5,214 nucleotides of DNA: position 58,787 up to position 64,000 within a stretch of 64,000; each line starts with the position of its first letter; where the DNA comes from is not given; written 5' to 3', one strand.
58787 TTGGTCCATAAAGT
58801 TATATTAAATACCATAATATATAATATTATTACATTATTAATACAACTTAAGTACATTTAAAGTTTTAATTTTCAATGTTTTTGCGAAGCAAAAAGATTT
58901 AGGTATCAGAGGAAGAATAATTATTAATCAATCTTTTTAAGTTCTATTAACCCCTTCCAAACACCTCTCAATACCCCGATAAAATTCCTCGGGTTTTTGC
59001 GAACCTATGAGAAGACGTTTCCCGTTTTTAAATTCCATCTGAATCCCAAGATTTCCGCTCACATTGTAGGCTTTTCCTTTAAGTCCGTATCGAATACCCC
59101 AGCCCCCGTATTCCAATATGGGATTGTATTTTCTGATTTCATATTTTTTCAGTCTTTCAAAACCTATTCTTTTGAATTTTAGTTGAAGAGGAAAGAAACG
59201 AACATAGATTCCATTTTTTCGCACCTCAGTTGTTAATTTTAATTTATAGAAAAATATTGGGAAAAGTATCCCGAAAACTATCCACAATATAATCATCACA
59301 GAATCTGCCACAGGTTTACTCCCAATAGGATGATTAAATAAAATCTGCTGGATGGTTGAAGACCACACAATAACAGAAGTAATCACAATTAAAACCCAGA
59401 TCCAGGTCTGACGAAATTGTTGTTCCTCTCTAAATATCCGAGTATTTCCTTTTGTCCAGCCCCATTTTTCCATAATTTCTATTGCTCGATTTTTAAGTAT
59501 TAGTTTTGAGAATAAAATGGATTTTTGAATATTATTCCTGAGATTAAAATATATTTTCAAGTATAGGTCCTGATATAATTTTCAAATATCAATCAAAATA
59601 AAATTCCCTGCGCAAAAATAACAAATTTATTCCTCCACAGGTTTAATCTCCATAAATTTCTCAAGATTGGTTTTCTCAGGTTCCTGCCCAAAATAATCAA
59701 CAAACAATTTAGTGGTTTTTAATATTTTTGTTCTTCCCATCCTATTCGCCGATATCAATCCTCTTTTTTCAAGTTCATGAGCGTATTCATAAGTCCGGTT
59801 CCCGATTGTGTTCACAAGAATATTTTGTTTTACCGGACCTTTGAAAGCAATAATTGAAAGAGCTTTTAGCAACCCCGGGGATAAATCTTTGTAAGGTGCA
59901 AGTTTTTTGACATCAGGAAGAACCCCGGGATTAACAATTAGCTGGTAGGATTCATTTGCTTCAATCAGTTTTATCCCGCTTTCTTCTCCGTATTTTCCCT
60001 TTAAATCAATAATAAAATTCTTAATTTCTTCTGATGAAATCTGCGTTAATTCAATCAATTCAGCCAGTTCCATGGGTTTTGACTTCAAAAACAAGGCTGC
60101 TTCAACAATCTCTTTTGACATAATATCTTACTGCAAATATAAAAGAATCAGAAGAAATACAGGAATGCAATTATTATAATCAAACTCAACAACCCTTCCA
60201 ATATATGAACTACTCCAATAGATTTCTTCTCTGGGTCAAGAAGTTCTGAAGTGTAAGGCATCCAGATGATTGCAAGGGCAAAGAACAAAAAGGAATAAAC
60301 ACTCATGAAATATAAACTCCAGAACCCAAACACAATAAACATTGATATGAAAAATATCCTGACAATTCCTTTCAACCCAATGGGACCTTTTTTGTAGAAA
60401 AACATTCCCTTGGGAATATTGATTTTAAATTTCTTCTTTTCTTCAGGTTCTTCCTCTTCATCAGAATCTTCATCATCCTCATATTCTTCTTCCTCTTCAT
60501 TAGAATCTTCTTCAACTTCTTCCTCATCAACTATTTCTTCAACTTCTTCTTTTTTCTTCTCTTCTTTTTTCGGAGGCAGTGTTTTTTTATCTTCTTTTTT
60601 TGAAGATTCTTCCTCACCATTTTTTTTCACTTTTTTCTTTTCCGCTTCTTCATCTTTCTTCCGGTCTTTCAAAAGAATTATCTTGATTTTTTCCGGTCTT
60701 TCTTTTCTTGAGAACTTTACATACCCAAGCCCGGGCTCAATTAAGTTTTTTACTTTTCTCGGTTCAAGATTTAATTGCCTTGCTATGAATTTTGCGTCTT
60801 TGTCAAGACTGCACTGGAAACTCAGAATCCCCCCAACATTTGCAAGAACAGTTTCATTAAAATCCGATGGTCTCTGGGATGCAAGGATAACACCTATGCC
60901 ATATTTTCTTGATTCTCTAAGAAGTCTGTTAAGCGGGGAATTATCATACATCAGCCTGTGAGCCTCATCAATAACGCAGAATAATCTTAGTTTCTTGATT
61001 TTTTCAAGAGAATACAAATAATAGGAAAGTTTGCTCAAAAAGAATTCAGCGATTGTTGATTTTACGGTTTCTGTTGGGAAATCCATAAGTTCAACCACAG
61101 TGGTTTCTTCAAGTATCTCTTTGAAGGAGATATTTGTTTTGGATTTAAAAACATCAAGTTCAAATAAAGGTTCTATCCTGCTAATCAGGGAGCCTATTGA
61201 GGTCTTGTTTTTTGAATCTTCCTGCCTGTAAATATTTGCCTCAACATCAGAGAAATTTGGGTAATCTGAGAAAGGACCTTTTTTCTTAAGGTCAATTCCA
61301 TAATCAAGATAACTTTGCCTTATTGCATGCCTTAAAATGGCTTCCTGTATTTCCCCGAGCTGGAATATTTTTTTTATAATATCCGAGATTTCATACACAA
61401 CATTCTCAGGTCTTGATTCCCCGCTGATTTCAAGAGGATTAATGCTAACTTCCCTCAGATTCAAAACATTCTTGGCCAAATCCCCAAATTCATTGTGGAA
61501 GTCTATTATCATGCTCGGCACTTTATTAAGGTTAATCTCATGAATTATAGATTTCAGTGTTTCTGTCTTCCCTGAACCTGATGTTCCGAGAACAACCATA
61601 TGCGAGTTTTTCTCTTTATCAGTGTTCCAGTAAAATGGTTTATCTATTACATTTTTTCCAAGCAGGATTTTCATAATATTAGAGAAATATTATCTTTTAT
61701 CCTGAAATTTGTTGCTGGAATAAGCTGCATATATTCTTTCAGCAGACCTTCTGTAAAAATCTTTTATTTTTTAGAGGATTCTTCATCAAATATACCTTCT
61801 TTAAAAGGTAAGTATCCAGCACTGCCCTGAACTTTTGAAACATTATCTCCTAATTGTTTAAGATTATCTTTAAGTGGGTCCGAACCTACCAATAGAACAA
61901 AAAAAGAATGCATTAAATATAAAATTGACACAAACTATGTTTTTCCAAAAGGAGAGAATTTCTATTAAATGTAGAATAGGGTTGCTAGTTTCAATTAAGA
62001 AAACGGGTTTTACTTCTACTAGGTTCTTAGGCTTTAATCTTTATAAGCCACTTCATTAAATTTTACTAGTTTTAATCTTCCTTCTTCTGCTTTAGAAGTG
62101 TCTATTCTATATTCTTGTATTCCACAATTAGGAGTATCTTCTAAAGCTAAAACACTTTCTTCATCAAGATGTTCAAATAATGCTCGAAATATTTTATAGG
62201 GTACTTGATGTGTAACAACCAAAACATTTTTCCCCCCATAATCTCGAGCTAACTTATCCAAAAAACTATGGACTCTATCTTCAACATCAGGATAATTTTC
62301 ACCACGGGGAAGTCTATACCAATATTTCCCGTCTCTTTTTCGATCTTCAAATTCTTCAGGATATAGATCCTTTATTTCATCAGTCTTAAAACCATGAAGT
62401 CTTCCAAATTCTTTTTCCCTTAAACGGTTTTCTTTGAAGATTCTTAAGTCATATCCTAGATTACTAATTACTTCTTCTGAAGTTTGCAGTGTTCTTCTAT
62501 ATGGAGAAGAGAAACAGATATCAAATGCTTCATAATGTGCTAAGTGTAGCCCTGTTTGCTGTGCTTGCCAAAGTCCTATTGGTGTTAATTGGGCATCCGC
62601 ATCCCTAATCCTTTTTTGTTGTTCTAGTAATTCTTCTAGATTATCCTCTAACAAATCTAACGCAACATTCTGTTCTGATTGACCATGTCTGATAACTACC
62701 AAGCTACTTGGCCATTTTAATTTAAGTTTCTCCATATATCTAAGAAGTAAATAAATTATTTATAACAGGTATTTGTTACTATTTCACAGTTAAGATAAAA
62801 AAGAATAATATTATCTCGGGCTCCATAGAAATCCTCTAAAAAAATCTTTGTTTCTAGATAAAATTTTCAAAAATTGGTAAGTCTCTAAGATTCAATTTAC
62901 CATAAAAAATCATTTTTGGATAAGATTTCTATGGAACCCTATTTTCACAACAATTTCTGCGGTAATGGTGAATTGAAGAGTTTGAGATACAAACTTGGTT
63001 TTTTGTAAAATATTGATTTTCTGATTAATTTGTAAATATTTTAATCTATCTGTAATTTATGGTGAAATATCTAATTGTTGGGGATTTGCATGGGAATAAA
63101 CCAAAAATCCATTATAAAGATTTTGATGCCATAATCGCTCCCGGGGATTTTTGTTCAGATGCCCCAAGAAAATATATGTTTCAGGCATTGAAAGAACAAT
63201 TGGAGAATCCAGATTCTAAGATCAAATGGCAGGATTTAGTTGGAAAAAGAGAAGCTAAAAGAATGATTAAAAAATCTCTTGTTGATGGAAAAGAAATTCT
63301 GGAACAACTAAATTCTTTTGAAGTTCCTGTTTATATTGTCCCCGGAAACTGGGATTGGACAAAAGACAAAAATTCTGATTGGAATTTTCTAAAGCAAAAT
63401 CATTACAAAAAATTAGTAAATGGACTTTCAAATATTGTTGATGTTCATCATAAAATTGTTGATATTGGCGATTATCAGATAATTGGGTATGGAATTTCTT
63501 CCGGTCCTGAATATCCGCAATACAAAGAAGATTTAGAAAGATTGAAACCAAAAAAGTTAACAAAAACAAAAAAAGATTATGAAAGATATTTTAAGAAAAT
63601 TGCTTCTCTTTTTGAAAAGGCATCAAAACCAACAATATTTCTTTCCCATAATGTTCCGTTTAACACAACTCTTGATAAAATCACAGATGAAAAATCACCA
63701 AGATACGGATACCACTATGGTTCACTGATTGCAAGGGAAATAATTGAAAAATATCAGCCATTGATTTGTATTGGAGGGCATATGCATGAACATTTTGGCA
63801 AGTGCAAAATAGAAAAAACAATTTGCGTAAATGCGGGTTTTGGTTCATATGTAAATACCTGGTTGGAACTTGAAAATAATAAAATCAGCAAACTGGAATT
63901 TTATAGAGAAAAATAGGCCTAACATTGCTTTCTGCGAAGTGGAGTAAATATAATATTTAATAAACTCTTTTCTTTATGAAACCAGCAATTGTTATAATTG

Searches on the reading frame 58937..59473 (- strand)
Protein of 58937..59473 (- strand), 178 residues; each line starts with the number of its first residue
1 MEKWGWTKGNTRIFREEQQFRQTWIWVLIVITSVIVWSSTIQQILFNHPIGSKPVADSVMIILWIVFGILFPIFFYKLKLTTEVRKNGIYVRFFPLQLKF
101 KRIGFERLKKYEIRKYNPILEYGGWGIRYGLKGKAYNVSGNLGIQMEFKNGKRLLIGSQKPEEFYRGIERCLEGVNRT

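Call 10: search_protein_families(library=pfam, max_evalue=0.001, proteins=[window:58937-59473:-])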
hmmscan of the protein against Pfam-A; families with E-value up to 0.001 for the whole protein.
window:58937-59473:- (178 aa): 1 family
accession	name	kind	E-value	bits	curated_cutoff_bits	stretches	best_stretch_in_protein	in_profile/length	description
PF19638.4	DUF6141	-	1.4e-23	84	27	1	12-168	8-157/164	Family of unknown function (DUF6141)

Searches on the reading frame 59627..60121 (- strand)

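Call 10: search_protein_families(library=pfam, max_evalue=0.001, proteins=[window:59627-60121:-])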
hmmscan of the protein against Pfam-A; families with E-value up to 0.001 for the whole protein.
window:59627-60121:- (164 aa): 1 family
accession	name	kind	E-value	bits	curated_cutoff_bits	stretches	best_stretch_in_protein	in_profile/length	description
PF04079.22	SMC_ScpB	-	2.7e-28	99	27.4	1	5-147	2-152/160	Segregation and condensation complex subunit ScpB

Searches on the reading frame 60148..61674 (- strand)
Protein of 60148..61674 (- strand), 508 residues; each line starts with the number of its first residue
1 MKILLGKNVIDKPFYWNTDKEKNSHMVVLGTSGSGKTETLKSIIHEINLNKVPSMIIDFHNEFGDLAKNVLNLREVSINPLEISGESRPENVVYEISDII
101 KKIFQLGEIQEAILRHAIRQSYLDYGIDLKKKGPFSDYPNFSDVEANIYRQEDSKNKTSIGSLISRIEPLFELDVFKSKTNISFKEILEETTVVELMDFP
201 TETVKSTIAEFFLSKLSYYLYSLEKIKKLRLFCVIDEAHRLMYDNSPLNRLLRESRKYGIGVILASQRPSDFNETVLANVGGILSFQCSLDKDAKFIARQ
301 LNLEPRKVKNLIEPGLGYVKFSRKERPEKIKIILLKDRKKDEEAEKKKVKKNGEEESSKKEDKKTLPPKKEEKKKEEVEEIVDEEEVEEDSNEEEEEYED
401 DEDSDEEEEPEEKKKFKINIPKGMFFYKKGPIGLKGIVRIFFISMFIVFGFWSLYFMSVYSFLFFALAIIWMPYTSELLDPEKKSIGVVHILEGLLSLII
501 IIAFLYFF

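Call 8: search_protein_families(library=pfam, max_evalue=0.001, proteins=[window:60148-61674:-])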
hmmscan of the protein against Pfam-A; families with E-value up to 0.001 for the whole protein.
window:60148-61674:- (508 aa): 9 families
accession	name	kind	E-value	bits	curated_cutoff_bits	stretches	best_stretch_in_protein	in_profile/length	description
PF01935.23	DUF87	-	3.2e-14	54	23.2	1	22-214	22-218/220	Helicase HerA, central domain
PF10412.15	TrwB_AAD_bind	-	2.9e-11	43.3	20.5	2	21-82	13-72/387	Type IV secretion-system coupling protein DNA-binding domain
PF01580.24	FtsK_SpoIIIE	-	4.1e-08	33.4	24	1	2-49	19-65/221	FtsK/SpoIIIE family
PF05872.18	HerA_C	-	2.7e-07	30.1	22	0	207-282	235-315/502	Helicase HerA-like C-terminal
PF13401.12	AAA_22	-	2.5e-06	28.3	27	0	22-75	4-59/130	AAA domain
PF24871.1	Piezo_TM1-24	-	1.1e-05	24.6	28.8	1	345-472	311-430/682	Piezo TM1-24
PF12846.13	AAA_10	-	0.0002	21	27.5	0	19-87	17-84/362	AAA-like domain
PF04665.18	Pox_A32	-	0.00049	20.1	22.8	0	14-47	4-37/242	Poxvirus A32 protein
PF25199.1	nSTAND_NTPase5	-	0.00052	20.3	34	0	19-48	37-66/145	Novel STAND NTPase 5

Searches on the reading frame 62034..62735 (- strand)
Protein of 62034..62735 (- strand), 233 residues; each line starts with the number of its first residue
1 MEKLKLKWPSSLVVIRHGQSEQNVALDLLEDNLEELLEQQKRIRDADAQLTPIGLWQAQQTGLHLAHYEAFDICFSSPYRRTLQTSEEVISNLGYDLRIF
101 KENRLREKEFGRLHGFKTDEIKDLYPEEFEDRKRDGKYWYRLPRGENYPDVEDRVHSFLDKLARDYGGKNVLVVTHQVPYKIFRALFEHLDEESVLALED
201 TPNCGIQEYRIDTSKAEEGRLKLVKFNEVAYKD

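Call 10: search_protein_families(library=pfam, max_evalue=0.001, proteins=[window:62034-62735:-])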
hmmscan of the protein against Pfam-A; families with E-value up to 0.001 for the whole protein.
window:62034-62735:- (233 aa): 1 family
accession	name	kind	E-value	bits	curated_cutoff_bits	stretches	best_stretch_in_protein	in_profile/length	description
PF00300.27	His_Phos_1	-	1.3e-36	126.6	21.7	1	12-216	1-186/194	Histidine phosphatase superfamily (branch 1)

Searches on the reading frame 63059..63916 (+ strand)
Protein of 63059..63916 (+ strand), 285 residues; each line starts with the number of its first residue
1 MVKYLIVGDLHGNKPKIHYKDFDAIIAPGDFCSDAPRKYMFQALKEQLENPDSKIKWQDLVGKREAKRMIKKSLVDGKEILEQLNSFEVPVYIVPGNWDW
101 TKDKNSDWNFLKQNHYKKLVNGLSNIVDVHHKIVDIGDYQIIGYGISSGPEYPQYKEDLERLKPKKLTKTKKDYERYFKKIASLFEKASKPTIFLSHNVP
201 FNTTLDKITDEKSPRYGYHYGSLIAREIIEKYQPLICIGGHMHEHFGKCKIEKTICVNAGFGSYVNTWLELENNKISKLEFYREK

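Call 10: search_protein_families(library=pfam, max_evalue=0.001, proteins=[window:63059-63916:+])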
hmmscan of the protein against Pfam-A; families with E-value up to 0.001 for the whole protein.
window:63059-63916:+ (285 aa): 3 families
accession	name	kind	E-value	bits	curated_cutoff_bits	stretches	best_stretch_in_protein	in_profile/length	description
PF14582.11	Metallophos_3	-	1e-09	38.6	28.2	1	15-277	26-255/259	Metallophosphoesterase, calcineurin superfamily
PF00149.33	Metallophos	-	1.3e-09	39.2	21.5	1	3-244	2-190/191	Calcineurin-like phosphoesterase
PF12850.12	Metallophos_2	-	0.0002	21.8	27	0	78-260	39-133/154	Calcineurin-like phosphoesterase superfamily domain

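Call 63: find_encoding_contigs(protein=window:63059-63916:+, flank=10000, max_places=2)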
Protein window:63059-63916:+ (285 aa): 4 contigs read that carry it; 2 places shown.
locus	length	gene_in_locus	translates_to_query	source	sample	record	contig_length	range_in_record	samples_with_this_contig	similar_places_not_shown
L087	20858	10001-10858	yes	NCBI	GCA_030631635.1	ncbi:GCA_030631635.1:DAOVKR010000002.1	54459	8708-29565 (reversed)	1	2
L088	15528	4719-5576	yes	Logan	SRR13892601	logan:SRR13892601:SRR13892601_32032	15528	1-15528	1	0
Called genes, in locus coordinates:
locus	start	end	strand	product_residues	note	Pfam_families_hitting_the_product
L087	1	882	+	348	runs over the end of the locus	PF01266:DAO (faint), PF01494:FAD_binding_3 (faint), PF05834:Lycopene_cycl (faint), PF13450:NAD_binding_8 (faint), PF13738:Pyr_redox_3 (weak)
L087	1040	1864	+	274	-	PF02498:Bro-N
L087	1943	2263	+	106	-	-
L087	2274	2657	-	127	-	PF01230:HIT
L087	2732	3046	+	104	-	PF00085:Thioredoxin, PF13098:Thioredoxin_2 (faint), PF13192:Thioredoxin_3 (weak)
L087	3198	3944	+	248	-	PF15515:MvaI_BcnI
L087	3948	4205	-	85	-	-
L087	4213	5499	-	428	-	PF01555:N6_N4_Mtase, PF01170:UPF0020 (faint), PF08241:Methyltransf_11 (faint)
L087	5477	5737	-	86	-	PF14947:HTH_45 (weak)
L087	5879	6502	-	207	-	PF19638:DUF6141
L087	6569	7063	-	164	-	PF04079:SMC_ScpB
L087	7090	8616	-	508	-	PF01580:FtsK_SpoIIIE (weak), PF01935:DUF87, PF05872:HerA_C (faint), PF10412:TrwB_AAD_bind (faint), PF13401:AAA_22 (faint), PF24871:Piezo_TM1-24 (weak)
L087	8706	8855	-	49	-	-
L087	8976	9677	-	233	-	PF00300:His_Phos_1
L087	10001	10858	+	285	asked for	PF00149:Metallophos, PF14582:Metallophos_3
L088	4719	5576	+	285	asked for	PF00149:Metallophos, PF14582:Metallophos_3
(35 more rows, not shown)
